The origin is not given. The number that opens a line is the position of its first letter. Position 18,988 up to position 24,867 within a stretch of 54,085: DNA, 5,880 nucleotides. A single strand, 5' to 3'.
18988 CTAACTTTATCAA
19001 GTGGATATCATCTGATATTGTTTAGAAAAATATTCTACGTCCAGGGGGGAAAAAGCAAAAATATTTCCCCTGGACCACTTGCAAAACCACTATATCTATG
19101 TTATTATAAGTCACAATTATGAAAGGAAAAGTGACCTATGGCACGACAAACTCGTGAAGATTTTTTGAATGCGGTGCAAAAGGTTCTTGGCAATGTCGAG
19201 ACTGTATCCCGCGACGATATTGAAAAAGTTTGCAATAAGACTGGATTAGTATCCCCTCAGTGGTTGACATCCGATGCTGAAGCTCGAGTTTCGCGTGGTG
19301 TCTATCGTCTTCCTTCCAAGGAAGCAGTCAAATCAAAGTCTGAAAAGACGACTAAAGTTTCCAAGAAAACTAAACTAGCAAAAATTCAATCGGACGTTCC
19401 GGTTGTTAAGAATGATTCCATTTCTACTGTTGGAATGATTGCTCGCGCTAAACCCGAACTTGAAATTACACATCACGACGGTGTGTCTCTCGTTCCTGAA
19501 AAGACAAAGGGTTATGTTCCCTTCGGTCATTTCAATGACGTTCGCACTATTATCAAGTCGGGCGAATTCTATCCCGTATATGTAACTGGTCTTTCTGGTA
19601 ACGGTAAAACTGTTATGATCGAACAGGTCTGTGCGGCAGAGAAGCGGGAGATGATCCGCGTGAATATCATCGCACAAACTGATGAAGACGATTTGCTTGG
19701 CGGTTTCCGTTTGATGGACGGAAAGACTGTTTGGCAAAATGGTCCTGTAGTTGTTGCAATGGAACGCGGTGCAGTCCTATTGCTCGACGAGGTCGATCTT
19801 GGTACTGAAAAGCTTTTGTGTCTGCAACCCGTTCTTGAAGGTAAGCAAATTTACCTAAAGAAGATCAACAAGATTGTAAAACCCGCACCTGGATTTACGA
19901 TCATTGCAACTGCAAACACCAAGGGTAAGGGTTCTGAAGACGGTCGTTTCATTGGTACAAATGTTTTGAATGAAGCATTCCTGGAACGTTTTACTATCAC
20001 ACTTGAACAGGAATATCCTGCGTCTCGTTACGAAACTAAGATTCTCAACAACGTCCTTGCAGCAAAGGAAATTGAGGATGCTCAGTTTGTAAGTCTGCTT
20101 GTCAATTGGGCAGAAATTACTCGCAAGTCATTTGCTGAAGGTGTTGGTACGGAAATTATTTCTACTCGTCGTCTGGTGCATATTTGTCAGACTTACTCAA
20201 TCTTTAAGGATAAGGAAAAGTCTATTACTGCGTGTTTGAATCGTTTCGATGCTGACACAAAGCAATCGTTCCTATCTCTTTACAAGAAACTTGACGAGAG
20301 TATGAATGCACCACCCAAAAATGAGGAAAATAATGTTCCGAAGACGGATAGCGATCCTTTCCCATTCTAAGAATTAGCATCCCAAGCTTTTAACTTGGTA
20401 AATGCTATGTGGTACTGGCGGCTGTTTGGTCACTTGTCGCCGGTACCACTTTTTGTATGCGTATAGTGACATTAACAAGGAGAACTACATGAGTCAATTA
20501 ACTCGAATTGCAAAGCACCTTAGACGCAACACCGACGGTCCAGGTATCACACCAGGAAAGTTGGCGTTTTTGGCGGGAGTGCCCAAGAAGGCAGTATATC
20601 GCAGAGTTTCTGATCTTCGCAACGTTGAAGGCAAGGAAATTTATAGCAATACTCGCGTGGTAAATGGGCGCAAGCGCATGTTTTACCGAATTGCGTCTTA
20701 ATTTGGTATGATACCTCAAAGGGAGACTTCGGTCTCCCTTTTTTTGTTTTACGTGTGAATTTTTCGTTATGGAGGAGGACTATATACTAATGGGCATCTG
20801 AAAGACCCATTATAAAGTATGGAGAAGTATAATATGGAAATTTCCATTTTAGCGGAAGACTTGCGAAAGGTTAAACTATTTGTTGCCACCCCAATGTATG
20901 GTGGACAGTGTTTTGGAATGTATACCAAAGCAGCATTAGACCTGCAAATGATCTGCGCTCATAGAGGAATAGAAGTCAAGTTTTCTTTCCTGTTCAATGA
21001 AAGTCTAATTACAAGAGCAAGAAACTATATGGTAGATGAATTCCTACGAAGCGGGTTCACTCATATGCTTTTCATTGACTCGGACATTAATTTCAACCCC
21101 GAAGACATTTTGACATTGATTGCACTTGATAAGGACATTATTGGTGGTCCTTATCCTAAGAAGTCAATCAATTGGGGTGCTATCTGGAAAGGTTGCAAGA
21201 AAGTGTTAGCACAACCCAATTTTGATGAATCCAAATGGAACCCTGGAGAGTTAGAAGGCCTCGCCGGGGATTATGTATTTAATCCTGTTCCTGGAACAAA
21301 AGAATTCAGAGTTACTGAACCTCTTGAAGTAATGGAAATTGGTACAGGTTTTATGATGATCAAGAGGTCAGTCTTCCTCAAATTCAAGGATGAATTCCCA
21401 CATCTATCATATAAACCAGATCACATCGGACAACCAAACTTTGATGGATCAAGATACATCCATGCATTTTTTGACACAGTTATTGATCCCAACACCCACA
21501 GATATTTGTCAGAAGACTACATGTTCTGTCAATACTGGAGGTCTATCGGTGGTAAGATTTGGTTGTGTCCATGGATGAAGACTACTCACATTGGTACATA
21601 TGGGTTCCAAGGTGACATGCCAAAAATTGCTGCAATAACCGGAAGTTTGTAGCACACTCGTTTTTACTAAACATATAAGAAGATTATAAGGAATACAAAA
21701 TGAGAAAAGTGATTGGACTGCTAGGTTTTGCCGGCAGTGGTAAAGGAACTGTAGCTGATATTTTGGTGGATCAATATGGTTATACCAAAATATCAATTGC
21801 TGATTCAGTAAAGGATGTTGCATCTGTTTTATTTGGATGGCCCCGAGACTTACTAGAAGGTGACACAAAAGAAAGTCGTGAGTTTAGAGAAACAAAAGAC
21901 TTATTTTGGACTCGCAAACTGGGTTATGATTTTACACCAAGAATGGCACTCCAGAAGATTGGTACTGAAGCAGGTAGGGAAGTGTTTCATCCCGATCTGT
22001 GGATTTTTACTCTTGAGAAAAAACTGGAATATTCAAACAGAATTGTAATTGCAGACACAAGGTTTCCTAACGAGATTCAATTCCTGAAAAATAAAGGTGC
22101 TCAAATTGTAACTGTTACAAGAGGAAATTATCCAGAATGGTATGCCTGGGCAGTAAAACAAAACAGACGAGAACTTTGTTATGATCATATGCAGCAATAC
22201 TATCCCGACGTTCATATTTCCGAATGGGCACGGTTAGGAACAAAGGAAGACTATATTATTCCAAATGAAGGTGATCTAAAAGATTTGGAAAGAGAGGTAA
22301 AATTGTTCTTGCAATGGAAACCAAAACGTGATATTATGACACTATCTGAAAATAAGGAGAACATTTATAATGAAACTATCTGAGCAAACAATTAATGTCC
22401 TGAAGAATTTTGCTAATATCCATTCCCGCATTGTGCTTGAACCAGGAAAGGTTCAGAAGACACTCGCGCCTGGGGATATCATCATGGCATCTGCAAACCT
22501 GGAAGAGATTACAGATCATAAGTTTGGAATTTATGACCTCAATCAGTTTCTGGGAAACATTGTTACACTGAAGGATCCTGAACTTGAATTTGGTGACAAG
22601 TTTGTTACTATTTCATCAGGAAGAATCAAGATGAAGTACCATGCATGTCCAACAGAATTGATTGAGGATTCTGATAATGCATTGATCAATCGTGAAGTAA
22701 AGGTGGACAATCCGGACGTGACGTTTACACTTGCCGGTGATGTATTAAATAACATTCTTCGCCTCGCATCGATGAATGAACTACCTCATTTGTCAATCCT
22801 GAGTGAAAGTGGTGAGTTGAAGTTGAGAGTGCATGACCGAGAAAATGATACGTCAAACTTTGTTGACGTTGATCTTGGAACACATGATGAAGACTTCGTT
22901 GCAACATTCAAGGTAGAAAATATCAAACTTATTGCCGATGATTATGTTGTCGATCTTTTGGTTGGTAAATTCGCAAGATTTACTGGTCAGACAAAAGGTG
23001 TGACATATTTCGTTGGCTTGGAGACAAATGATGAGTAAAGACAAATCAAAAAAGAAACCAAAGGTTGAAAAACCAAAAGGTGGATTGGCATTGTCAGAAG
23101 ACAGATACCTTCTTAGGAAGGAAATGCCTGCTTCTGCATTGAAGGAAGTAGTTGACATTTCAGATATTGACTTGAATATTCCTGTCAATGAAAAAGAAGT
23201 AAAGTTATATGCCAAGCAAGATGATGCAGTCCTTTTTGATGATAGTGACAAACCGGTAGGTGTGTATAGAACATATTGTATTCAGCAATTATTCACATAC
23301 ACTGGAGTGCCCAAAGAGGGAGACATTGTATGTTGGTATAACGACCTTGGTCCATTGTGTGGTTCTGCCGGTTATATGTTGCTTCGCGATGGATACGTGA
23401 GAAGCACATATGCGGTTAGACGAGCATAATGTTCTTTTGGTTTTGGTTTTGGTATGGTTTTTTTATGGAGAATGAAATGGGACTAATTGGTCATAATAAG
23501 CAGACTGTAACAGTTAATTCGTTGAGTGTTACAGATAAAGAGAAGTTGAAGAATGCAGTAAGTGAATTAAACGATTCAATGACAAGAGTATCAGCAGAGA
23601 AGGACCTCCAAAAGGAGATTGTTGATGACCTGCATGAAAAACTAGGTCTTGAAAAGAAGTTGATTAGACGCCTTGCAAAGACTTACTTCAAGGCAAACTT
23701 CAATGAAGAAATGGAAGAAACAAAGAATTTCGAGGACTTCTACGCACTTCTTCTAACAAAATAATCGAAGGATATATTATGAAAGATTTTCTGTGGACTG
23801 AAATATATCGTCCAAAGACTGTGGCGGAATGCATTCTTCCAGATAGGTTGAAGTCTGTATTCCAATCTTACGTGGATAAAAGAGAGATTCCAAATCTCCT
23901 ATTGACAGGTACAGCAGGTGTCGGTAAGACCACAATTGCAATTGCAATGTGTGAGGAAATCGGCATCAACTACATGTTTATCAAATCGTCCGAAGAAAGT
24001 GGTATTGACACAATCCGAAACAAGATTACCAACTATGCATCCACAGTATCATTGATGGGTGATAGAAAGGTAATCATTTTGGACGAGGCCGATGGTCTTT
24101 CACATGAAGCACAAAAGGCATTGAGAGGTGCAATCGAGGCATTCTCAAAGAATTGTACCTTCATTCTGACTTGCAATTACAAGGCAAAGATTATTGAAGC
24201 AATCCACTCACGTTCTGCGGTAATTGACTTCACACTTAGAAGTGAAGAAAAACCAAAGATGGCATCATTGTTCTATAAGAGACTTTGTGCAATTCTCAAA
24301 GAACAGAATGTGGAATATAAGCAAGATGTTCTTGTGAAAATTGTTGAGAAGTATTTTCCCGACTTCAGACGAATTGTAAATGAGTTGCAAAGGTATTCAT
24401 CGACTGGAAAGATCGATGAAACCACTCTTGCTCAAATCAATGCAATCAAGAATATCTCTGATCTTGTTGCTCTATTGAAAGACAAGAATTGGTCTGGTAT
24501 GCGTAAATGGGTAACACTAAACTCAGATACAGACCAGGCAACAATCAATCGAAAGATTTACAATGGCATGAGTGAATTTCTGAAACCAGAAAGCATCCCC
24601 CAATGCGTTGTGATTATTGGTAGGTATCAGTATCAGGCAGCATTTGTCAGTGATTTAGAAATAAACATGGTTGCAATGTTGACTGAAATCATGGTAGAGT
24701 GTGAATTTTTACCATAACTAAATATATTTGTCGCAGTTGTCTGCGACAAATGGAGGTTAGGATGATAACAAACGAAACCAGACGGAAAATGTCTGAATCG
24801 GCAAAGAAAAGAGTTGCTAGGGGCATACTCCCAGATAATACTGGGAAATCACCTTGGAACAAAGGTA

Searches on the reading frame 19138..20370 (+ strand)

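Call 12: search_protein_families(library=pfam, proteins=[window:19138-20370:+], max_evalue=0.001)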
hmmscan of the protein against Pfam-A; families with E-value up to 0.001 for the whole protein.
window:19138-20370:+ (410 aa): 2 families
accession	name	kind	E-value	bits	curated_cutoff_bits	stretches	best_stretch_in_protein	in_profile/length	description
PF07728.20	AAA_5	-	3.6e-18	66.3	22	1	147-268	2-126/139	AAA domain (dynein-related subfamily)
PF07726.17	AAA_3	-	0.00059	20.2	27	0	148-286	3-130/131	ATPase family associated with various cellular activities (AAA)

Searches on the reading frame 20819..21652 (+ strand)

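Call 12: search_protein_families(library=pfam, proteins=[window:20819-21652:+], max_evalue=0.001)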
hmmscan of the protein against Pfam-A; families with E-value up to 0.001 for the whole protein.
window:20819-21652:+ (277 aa): 1 family
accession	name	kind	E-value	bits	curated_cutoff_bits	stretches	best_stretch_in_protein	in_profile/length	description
PF03452.20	Anp1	-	2.7e-05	24.2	28.8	1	63-108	120-166/263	Anp1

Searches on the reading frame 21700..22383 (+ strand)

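Call 12: search_protein_families(library=pfam, proteins=[window:21700-22383:+], max_evalue=0.001)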
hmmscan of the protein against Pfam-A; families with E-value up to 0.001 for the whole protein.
window:21700-22383:+ (227 aa): 2 families
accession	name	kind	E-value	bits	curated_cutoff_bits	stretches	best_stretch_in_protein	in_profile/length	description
PF21448.3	DNMK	-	5.6e-12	46.2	27.1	1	76-143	126-198/232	Deoxynucleotide monophosphate kinase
PF13207.12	AAA_17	-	0.00011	23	27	1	8-42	1-35/136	AAA domain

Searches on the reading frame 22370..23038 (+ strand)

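Call 12: search_protein_families(library=pfam, proteins=[window:22370-23038:+], max_evalue=0.001)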
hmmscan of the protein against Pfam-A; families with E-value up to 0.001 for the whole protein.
window:22370-23038:+ (222 aa): 1 family
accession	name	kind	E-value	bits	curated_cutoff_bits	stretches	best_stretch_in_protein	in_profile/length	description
PF09116.15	gp45-slide_C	-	4.1e-05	24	25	1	119-219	2-105/105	gp45 sliding clamp, C terminal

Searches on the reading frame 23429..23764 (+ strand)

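Call 12: search_protein_families(library=pfam, proteins=[window:23429-23764:+], max_evalue=0.001)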
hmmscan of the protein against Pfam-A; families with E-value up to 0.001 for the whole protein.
window:23429-23764:+ (111 aa): 1 family
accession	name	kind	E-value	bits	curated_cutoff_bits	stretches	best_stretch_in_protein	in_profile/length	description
PF11126.13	Phage_DsbA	-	1.5e-05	25.6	25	1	45-107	2-64/67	Transcriptional regulator DsbA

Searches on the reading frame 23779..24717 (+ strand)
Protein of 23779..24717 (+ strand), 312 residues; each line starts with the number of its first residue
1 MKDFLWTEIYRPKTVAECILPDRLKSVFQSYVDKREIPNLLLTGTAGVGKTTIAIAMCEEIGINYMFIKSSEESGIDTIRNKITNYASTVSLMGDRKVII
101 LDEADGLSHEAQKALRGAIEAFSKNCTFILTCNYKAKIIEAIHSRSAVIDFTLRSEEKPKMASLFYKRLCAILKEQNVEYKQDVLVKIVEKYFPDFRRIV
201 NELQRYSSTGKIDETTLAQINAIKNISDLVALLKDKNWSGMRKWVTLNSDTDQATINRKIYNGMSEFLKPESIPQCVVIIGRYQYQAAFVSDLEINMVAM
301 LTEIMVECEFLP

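Call 12: search_protein_families(library=pfam, proteins=[window:23779-24717:+], max_evalue=0.001)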
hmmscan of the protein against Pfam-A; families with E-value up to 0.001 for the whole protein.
window:23779-24717:+ (312 aa): 12 families
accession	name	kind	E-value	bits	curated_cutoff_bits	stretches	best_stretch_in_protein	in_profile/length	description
PF00004.35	AAA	-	5.6e-15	56.4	21.2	1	40-147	1-124/131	ATPase family associated with various cellular activities (AAA)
PF13177.12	DNA_pol3_delta2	-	3.7e-13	50.2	27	1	69-152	76-158/161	DNA polymerase III, delta subunit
PF21328.3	Gp44_lid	-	1.1e-12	48.4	27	1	161-217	5-62/63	Sliding-clamp-loader large subunit, AAA+ ATPase lid domain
PF13401.12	AAA_22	-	1.3e-06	29.2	27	0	60-131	57-121/130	AAA domain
PF05496.18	RuvB_N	-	5.5e-06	26.7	27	1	12-124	3-113/159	Holliday junction DNA helicase RuvB P-loop domain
PF01695.23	IstB_IS21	-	2.3e-05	24.5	24.1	1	30-133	87-193/238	IstB-like ATP binding protein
PF13173.12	AAA_14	-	3.2e-05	24.4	27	1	40-131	5-96/129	AAA domain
PF25199.1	nSTAND_NTPase5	-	4.9e-05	23.6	34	1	30-134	34-134/145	Novel STAND NTPase 5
PF13191.12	AAA_16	-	6.5e-05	23.9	32.6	0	23-63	11-50/167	AAA ATPase domain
PF14532.12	Sigma54_activ_2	-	0.00032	21.4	25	1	38-138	22-113/138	Sigma-54 interaction domain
PF05673.19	DUF815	-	0.00038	20.1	23.8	1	24-157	40-173/249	Protein of unknown function (DUF815)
PF06144.19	DNA_pol3_delta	-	0.00044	20.7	21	0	81-135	44-102/124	DNA polymerase III, delta subunit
